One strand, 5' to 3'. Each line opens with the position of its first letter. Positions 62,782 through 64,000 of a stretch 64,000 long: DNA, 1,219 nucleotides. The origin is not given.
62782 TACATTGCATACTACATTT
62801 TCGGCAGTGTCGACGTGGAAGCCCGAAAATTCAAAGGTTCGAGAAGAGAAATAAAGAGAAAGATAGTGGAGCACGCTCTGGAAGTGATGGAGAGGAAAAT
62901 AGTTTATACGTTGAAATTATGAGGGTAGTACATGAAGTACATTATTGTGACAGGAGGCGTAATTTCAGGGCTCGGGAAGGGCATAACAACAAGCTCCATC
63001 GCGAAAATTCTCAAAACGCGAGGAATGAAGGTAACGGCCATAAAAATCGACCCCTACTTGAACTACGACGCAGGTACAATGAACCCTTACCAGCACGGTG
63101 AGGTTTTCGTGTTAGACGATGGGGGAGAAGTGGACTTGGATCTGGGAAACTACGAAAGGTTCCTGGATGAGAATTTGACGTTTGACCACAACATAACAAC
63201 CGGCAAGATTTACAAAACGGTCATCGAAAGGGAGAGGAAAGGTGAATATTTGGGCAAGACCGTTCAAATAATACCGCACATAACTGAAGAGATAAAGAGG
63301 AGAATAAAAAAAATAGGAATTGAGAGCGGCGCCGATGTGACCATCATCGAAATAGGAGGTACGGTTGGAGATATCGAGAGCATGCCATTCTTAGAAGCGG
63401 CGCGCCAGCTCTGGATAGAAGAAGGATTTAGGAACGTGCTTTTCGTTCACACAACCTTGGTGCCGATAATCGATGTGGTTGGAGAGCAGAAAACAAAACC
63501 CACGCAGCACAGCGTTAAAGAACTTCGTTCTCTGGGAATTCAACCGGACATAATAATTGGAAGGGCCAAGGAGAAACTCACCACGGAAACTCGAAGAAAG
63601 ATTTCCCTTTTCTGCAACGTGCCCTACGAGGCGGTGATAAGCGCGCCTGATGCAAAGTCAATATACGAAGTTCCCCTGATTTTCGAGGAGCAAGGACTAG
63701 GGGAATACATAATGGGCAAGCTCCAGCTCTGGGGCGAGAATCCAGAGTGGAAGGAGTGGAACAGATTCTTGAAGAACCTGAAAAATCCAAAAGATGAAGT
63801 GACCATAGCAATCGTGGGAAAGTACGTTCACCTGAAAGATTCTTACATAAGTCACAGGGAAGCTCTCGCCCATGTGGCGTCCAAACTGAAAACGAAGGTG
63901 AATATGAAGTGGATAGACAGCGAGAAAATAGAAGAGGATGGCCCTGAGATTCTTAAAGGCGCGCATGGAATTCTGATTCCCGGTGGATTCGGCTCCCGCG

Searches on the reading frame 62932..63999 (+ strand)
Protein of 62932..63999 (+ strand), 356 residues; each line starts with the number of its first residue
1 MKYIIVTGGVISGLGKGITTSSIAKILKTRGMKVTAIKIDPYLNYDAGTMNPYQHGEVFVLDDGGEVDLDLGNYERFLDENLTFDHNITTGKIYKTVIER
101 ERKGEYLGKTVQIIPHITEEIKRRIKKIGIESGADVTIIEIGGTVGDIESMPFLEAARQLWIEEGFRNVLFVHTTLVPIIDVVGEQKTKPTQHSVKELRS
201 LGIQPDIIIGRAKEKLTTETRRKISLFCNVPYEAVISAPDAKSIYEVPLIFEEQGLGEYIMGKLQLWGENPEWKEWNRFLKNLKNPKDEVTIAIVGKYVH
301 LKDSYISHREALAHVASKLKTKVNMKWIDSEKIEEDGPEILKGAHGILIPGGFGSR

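Call 22: search_protein_families(library=pfam, proteins=[window:62932-63999:+], max_evalue=0.001)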
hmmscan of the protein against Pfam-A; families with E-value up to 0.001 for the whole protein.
window:62932-63999:+ (356 aa): 3 families
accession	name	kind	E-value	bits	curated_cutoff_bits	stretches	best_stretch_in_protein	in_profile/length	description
PF06418.20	CTP_synth_N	-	5.1e-128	426.4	26.1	1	2-266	1-265/265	CTP synthase N-terminus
PF00117.34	GATase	-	1.9e-05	24.9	22.8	1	301-356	2-55/190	Glutamine amidotransferase class-I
PF01656.29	CbiA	-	0.00055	20.3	25.4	1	12-126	8-54/125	CobQ/CobB/MinD/ParA nucleotide binding domain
